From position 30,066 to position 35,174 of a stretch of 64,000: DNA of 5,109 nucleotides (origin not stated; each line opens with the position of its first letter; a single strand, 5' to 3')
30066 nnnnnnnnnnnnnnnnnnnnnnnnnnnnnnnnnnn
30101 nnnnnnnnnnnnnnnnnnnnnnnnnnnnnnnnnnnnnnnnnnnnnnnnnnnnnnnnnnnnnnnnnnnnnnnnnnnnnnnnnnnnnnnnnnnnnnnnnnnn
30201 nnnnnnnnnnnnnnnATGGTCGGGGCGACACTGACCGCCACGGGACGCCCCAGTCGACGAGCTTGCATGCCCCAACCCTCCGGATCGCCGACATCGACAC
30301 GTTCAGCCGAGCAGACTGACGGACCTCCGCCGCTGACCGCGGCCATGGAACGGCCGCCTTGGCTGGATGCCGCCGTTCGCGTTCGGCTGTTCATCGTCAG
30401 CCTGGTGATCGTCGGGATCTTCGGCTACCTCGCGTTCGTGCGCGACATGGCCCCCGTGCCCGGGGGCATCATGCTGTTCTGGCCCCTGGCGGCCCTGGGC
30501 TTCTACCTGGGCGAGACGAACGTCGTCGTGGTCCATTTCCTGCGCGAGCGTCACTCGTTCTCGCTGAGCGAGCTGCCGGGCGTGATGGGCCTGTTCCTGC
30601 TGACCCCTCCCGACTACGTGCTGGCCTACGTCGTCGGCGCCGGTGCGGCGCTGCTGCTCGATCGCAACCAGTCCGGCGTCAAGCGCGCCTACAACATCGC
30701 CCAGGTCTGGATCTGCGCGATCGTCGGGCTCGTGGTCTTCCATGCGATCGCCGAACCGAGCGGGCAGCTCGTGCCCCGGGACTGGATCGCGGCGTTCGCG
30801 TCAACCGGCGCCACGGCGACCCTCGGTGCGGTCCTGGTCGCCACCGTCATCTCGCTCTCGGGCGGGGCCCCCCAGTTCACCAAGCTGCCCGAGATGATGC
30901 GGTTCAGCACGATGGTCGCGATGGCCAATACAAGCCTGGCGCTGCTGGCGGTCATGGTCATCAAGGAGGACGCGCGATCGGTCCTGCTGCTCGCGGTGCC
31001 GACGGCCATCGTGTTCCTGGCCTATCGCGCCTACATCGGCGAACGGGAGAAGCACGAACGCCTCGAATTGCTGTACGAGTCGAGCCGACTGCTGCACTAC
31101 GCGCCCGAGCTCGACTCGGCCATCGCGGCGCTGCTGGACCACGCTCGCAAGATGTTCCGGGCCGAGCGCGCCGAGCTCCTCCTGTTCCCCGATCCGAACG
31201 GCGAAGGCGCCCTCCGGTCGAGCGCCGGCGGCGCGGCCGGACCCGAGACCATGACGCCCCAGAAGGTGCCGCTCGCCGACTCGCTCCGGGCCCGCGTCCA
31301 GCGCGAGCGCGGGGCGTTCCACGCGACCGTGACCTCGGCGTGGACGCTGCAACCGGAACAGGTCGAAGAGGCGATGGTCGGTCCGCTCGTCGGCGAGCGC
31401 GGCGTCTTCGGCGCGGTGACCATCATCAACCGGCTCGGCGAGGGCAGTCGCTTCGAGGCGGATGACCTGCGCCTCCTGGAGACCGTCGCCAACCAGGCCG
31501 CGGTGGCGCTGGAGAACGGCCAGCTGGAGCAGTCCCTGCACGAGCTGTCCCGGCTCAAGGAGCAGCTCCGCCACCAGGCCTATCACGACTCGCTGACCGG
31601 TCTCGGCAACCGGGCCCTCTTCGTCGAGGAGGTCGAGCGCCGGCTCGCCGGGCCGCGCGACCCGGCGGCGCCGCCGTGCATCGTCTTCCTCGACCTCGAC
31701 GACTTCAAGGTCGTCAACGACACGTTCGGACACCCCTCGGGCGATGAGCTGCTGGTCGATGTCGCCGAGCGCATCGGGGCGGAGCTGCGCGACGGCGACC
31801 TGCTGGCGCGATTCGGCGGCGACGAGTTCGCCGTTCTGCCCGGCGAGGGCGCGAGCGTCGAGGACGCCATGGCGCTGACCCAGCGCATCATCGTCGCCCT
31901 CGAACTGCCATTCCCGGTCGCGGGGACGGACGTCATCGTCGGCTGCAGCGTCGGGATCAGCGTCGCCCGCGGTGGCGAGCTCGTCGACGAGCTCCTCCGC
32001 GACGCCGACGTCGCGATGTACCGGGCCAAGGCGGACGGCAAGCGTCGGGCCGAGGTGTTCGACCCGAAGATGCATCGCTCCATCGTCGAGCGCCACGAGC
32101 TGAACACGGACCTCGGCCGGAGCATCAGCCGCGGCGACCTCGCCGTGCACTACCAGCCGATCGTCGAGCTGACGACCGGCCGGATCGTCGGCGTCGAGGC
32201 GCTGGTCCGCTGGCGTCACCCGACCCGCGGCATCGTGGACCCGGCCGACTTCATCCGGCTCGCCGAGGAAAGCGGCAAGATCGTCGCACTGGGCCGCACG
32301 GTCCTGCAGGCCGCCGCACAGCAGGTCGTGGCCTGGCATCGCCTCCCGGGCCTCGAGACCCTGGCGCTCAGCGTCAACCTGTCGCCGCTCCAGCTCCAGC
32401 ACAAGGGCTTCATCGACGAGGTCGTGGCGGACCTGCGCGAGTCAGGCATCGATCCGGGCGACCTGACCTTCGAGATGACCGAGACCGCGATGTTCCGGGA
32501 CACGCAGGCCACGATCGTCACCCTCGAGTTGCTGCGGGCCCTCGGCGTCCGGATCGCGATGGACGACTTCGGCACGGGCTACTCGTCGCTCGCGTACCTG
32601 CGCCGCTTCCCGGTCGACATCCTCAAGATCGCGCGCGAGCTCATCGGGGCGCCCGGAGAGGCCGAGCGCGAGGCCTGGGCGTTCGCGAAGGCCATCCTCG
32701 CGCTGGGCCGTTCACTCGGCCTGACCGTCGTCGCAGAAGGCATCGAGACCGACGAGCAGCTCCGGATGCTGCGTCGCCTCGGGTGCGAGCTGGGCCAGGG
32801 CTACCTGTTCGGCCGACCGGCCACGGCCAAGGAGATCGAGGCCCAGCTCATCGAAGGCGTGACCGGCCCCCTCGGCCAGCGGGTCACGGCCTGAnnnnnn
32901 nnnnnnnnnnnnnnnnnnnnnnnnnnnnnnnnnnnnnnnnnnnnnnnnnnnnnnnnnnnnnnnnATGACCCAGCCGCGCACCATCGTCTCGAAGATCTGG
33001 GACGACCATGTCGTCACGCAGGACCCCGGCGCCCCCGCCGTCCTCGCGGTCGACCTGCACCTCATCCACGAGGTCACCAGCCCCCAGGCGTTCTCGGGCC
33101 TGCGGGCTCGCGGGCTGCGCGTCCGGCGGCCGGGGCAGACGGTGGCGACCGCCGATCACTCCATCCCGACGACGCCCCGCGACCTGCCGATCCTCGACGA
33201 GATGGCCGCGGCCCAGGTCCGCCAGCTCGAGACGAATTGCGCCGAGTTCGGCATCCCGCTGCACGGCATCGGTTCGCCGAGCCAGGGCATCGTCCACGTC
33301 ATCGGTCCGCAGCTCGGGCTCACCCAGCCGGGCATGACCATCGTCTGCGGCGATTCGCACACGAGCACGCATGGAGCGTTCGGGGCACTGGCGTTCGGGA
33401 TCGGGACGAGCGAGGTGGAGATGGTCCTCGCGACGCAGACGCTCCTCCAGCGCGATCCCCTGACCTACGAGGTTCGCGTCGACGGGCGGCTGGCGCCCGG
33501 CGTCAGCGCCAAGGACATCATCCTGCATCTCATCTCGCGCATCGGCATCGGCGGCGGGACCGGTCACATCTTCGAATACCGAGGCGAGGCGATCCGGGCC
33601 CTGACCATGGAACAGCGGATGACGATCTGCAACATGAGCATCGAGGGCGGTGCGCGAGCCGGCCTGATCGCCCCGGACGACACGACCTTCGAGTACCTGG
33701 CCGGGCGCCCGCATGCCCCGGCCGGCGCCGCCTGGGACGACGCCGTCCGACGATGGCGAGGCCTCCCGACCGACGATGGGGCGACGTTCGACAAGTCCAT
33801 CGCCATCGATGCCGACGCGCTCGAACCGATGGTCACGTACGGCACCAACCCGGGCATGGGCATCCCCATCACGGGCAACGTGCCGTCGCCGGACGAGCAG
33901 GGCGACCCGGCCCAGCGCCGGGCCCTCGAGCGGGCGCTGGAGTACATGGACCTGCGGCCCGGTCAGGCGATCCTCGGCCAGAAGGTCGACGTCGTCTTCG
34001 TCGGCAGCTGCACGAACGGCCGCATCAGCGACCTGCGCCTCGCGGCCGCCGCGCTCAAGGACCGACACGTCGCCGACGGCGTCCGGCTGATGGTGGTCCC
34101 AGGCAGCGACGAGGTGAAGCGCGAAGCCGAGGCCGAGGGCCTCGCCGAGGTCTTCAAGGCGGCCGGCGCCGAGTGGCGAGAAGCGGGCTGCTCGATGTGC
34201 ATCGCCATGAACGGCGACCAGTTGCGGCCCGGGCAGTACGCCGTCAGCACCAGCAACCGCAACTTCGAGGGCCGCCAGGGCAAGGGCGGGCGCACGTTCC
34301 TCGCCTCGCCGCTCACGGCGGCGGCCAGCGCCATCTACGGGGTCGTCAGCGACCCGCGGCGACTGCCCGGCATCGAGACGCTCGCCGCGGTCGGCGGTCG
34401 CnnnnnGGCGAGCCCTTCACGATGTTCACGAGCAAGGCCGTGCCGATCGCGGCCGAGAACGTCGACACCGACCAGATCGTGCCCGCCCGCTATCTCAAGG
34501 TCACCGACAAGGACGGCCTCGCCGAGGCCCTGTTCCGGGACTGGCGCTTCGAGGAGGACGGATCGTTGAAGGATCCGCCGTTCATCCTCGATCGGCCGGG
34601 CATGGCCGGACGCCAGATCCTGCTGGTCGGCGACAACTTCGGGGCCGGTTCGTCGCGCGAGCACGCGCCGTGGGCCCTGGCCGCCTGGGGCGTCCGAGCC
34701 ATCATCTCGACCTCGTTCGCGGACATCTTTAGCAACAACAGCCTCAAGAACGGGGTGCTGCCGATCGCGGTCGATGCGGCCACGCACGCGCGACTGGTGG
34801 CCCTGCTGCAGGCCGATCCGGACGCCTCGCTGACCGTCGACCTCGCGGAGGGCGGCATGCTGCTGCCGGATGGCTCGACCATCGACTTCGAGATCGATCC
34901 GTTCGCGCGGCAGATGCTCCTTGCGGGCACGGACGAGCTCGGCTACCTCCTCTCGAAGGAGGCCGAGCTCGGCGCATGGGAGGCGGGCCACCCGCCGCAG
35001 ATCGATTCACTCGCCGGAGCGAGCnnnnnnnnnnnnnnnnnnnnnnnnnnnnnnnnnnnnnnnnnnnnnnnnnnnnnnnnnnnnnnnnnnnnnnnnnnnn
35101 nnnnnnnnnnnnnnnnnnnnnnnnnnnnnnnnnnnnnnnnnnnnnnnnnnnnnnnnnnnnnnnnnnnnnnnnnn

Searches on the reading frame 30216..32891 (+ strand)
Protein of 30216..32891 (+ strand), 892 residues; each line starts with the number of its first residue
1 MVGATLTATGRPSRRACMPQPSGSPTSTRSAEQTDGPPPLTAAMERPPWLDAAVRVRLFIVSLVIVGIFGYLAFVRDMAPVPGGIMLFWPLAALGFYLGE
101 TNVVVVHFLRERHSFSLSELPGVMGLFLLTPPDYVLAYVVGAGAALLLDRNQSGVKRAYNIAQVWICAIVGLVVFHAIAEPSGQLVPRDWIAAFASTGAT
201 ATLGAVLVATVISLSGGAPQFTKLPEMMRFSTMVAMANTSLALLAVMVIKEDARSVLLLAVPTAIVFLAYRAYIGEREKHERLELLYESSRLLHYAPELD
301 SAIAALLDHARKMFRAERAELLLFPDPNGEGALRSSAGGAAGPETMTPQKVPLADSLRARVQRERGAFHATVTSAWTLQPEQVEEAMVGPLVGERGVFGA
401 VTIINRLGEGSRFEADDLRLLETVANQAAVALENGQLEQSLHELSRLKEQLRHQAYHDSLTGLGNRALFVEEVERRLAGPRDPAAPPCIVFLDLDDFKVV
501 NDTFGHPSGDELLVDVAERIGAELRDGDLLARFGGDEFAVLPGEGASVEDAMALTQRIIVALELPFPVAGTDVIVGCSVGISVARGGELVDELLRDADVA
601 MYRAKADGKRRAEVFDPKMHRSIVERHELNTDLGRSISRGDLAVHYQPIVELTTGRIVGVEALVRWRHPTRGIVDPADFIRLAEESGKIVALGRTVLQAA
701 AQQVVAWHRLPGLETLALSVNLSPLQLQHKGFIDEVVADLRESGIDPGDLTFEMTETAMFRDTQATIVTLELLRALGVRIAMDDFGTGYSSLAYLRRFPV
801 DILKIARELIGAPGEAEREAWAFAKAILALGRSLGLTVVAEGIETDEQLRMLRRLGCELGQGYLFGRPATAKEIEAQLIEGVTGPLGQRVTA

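Call 8: search_protein_families(library=pfam, proteins=[window:30216-32891:+], max_evalue=0.01)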
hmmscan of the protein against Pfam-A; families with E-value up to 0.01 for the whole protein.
window:30216-32891:+ (892 aa): 5 families
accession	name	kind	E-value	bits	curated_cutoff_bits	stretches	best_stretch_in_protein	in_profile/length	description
PF00563.25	EAL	-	3.3e-73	246.4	31.3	1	632-868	3-236/236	EAL domain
PF00990.26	GGDEF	-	4.5e-39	134.2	23.8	1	455-610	1-160/161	Diguanylate cyclase, GGDEF domain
PF13492.12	GAF_3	-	1.4e-12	48.6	27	1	299-434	2-129/129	GAF domain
PF01590.32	GAF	-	4.6e-08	34.1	22.4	1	299-432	2-133/133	GAF domain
PF13185.12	GAF_2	-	6.4e-08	33.3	28.6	1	298-433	3-136/136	GAF domain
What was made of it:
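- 30345..32894 (+): Polytopic-membrane GAF-GGDEF-EAL protein (849 aa from ATG 30345; the ORF is open from 30216). All catalytic motifs are intact. Pfam GAF_3, GGDEF and EAL (call 8).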

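Call 9: search_protein_families(library=ncbifam, proteins=[window:30216-32891:+], max_evalue=0.1)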
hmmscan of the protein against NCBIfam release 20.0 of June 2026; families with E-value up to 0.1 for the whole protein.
window:30216-32891:+ (892 aa): 29 families (the best 25 are shown)
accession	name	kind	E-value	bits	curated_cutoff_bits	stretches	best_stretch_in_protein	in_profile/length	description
NF045675.1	PhdiestaseDibA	equivalog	2.7e-121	405.9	980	1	444-875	192-622/623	phosphodiesterase DibA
NF053781.1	cdiGMPphdstlr2612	equivalog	5e-113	378.9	1600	1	446-878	831-1265/1268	Tlr1612 family c-di-GMP phosphodiesterase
NF007474.0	PRK10060.1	equivalog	5.2e-109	365.3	782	1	445-878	227-654/663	cyclic di-GMP phosphodiesterase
NF052458.1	PhdiestGepA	equivalog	2.1e-98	330.5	1200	1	448-873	418-836/840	phosphodiesterase GepA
NF008467.0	PRK11359.1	equivalog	9.7e-94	314.9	857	1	419-877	350-791/800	oxygen-sensing cyclic-di-GMP phosphodiesterase DosP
NF008807.1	PRK11829.1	equivalog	1.5e-79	267.8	733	1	455-878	242-662/670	biofilm formation regulator HmsP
NF007298.0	PRK09776.1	equivalog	3.9e-68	230.3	1135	1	445-871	674-1099/1111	diguanylate cyclase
NF007839.0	PRK10551.1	equivalog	2.9e-52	177.9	461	1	629-876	264-508/518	cyclic di-GMP phosphodiesterase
NF052596.1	RR_EAL_PvrR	equivalog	8e-48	163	580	1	627-880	141-391/398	response regulator cyclic di-GMP phosphodiesterase PvrR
NF007423.1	PRK09966.1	equivalog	7.2e-47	160.1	325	1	436-605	220-390/390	diguanylate cyclase DgcN/YfiN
NF045673.1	c-di-GMPRcptLapD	equivalog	9.7e-43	146.4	1020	1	436-870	217-646/647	cyclic di-GMP receptor LapD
TIGR00254.1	GGDEF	domain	5.3e-38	130.4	37.4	1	451-615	1-167/168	diguanylate cyclase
NF008281.1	PRK11059.1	equivalog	4.9e-36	124.2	663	1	436-869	202-630/633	RNase E specificity factor CsrD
NF038266.1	diguan_SiaD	equivalog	1.9e-35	122.5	290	1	443-611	82-251/252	biofilm regulation diguanylate cyclase SiaD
NF051473.1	DigCycDgcsShew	equivalog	1.8e-33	116.2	400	1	449-611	129-287/291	diguanylate cyclase DgcS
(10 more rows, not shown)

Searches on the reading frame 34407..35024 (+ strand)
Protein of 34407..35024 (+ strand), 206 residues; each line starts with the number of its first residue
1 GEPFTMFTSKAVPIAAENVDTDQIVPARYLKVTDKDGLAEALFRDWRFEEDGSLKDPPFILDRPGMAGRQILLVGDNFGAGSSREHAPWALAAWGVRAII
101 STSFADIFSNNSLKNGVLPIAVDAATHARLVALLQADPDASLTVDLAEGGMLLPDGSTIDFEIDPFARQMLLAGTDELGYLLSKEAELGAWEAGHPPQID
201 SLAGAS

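Call 86: search_protein_families(library=ncbifam, proteins=[window:34407-35024:+], max_evalue=0.00001)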
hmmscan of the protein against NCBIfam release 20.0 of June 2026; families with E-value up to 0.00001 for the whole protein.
window:34407-35024:+ (206 aa): 14 families
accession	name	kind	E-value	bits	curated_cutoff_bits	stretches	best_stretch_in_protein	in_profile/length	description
NF002458.0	PRK01641.1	subfamily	2e-67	226.7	167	1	2-197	2-195/202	3-isopropylmalate dehydratase small subunit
TIGR00171.1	leuD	equivalog_domain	2.8e-54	183.8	116.25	1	2-187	2-187/188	3-isopropylmalate dehydratase small subunit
TIGR02084.1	leud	equivalog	2.5e-21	76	245.85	1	16-122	7-101/156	3-isopropylmalate dehydratase small subunit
TIGR02087.1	LEUD_arch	subfamily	3.3e-21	75.7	108.95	1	17-155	8-128/157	LeuD/DmdB family oxidoreductase small subunit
NF040625.1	HacB2_Meth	equivalog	5.7e-20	71.4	230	1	16-171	12-144/161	homoaconitase small subunit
NF040604.2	HacB_Meth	equivalog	5e-19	68.7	230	1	13-127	8-110/159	homoaconitase small subunit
NF010629.0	PRK14023.1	equivalog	1.6e-15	57.3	229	1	17-127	9-108/166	homoaconitate hydratase small subunit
NF005558.0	PRK07229.1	equivalog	4.3e-12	45.4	612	1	14-123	477-580/647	aconitate hydratase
TIGR01342.1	acon_putative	hypoth_equivalog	8.3e-12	44.1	719.15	1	16-130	478-590/655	putative aconitate hydratase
TIGR00139.1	h_aconitase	equivalog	1.8e-11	43.2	529.9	1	10-124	533-637/709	homoaconitase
NF006757.0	PRK09277.1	subfamily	2.1e-08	32.4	686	1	71-131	760-820/888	aconitate hydratase AcnA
NF009520.0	PRK12881.1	subfamily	5.9e-08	30.9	905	1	71-133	765-827/893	aconitate hydratase AcnA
TIGR01340.1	aconitase_mito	equivalog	7.2e-08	31.2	825.35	1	50-122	603-676/745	aconitate hydratase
TIGR01341.1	aconitase_1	equivalog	8.1e-08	30.4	945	1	71-133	751-813/876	aconitate hydratase AcnA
